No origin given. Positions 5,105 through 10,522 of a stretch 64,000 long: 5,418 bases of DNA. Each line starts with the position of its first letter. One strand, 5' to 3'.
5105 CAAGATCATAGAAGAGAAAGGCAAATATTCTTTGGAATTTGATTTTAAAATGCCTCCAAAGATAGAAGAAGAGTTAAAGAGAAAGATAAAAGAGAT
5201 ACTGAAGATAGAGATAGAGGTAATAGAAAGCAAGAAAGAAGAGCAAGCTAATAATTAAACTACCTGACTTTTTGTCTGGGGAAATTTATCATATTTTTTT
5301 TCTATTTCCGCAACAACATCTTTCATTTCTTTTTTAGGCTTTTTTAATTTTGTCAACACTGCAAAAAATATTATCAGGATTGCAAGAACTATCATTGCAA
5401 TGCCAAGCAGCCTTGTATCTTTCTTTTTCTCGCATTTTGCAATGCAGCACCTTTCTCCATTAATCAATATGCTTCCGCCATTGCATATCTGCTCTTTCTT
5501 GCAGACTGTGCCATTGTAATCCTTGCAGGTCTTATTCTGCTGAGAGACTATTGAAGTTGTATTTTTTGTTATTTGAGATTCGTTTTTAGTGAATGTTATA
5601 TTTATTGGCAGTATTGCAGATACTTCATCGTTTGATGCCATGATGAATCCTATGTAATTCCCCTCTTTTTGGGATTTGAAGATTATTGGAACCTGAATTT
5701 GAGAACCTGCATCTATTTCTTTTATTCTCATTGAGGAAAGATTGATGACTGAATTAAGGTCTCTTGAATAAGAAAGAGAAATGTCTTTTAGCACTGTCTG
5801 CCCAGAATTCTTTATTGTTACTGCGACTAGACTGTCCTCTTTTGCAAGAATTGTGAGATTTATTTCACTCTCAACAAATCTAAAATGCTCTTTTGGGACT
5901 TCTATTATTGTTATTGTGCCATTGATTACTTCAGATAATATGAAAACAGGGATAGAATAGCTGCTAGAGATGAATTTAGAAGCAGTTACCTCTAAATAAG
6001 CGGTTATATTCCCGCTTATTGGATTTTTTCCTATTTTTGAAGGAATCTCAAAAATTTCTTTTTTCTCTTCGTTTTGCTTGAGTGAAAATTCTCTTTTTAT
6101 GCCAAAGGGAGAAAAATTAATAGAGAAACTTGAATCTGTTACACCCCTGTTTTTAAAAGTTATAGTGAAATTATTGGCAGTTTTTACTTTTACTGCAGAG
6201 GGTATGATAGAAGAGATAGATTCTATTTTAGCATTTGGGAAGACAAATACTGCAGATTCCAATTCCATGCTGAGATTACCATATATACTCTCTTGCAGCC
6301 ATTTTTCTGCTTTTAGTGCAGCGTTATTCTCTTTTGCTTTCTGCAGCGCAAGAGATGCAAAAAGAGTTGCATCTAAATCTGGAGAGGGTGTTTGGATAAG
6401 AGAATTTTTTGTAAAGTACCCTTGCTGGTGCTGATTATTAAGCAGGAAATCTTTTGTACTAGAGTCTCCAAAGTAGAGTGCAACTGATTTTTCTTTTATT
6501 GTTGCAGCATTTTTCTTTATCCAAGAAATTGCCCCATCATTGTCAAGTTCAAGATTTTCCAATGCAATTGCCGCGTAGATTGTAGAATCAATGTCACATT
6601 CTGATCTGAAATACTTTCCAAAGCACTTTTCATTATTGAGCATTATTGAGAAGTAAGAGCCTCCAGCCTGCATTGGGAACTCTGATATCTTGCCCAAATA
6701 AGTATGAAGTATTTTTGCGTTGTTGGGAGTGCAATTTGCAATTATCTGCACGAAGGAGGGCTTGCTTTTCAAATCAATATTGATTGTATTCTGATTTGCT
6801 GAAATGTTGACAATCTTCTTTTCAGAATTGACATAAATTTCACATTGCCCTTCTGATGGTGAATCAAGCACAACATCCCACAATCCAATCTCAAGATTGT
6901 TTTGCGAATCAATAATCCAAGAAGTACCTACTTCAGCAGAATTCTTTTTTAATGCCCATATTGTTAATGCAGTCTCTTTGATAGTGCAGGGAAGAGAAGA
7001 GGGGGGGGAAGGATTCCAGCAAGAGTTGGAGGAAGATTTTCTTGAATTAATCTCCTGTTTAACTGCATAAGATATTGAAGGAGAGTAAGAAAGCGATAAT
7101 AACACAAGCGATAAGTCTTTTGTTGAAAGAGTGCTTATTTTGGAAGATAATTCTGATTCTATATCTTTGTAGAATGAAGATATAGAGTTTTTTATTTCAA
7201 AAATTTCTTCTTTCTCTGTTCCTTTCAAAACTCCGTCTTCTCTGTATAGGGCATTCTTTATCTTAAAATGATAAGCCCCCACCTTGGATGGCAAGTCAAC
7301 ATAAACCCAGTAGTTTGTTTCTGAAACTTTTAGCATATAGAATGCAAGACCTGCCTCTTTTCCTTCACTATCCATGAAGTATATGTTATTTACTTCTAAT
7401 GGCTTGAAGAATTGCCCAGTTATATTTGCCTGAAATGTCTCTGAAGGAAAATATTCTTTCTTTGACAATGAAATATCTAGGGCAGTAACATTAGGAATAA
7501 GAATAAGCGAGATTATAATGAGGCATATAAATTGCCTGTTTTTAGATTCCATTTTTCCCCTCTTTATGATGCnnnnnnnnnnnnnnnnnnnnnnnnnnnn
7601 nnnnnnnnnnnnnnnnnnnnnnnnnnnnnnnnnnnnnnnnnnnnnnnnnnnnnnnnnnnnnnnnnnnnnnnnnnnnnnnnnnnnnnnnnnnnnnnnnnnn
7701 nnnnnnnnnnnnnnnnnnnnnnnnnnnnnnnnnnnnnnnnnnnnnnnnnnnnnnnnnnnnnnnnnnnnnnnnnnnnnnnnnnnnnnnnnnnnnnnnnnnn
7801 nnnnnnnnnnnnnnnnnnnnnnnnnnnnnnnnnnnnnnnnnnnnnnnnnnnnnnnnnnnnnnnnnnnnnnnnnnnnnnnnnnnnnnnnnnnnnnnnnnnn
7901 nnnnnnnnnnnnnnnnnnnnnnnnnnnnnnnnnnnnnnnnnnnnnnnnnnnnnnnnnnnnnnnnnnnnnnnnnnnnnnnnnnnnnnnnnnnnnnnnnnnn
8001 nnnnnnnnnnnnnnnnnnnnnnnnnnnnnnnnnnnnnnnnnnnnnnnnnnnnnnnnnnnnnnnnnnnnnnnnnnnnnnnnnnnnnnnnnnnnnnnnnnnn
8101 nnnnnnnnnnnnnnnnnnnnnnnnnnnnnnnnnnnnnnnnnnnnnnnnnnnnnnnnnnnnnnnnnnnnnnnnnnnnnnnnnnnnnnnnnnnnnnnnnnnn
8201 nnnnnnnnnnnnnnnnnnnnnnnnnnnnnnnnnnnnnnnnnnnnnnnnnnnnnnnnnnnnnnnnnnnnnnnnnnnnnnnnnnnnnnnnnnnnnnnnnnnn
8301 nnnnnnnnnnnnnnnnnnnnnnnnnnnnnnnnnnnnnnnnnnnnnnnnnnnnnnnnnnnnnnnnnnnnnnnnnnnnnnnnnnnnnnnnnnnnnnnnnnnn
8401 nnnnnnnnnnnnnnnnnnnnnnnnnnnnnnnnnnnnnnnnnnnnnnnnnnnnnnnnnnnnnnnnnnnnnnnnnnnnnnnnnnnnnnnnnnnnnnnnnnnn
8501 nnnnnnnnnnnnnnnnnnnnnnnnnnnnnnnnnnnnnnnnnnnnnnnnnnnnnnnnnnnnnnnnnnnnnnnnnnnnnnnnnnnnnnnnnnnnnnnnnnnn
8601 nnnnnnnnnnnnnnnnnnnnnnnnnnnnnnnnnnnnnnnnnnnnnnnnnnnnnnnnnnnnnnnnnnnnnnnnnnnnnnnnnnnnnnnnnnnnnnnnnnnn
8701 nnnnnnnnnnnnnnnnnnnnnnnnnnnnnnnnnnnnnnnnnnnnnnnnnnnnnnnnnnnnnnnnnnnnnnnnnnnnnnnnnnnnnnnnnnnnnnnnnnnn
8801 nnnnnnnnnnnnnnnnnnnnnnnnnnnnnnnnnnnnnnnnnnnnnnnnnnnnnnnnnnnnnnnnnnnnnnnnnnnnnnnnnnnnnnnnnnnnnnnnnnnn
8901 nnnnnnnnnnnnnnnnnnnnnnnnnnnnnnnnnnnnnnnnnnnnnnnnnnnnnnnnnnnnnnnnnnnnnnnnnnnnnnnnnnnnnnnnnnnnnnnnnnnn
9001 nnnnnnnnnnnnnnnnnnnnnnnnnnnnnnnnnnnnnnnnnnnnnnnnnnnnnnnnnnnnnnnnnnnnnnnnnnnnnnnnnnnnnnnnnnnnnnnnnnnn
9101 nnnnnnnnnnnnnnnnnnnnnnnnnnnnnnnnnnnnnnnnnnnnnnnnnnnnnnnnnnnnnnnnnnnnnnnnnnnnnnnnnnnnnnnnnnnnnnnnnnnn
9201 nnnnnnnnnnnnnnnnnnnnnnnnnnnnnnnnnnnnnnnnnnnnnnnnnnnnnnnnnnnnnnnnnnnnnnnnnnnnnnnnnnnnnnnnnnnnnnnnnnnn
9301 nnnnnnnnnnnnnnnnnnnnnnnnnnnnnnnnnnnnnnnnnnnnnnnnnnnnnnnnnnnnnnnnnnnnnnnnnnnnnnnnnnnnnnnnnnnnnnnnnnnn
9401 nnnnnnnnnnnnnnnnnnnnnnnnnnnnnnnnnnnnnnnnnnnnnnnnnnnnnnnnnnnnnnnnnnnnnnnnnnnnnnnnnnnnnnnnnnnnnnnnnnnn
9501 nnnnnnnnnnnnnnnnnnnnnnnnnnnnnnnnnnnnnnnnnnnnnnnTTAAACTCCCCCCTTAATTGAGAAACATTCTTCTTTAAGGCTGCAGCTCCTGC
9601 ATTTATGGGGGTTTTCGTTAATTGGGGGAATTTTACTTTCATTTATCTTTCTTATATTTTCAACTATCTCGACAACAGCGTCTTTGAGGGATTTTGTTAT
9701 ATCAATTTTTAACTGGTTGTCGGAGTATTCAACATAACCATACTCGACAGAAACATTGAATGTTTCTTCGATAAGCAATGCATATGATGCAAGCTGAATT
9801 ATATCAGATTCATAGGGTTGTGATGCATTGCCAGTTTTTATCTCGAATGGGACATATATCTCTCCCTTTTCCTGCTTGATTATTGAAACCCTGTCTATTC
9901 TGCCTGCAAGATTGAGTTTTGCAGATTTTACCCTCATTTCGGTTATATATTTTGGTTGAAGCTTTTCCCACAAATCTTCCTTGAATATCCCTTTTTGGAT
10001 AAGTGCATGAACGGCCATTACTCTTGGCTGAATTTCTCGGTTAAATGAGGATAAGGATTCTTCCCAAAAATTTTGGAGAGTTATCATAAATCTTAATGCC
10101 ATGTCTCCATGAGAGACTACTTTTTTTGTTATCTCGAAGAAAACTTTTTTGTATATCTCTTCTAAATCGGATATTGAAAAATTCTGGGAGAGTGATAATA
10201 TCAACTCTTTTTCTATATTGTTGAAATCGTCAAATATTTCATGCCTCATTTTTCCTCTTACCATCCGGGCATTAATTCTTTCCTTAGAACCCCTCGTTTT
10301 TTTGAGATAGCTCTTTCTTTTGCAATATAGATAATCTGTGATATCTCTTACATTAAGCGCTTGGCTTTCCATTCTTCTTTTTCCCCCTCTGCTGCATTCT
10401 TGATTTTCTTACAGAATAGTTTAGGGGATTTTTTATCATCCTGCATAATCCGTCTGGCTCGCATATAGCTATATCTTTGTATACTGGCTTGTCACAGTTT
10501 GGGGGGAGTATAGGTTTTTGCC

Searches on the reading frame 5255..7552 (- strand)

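Call 10: search_protein_families(library=ncbifam, proteins=[window:5255-7552:-])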
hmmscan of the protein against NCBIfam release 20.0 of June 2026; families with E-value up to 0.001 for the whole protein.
window:5255-7552:- (765 aa): 0 families

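Call 72: search_protein_families(library=pfam, proteins=[window:5255-7552:-], max_evalue=0.001)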
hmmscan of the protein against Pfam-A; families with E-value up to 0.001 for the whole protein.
window:5255-7552:- (765 aa): 1 family
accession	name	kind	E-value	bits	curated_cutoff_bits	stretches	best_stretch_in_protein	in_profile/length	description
PF07705.17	CARDB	-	9.2e-06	26.2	22.7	0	569-642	16-84/101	CARDB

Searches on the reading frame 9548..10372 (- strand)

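Call 72: search_protein_families(library=pfam, proteins=[window:9548-10372:-], max_evalue=0.001)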
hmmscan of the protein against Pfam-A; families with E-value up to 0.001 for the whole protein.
window:9548-10372:- (274 aa): 4 families
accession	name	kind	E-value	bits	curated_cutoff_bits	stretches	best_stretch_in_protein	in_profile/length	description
PF01930.23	Cas_Cas4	-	5.6e-19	69.2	22.7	1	141-268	35-159/160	Domain of unknown function DUF83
PF12705.13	PDDEXK_1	-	9.6e-12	45.8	22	1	7-267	3-246/247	PD-(D/E)XK nuclease superfamily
PF06023.18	Csa1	-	1.6e-07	31.4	27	1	6-242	45-254/292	CRISPR-associated exonuclease Csa1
PF08696.17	Dna2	-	3.9e-06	27.2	22.4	1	11-115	61-155/204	DNA replication factor Dna2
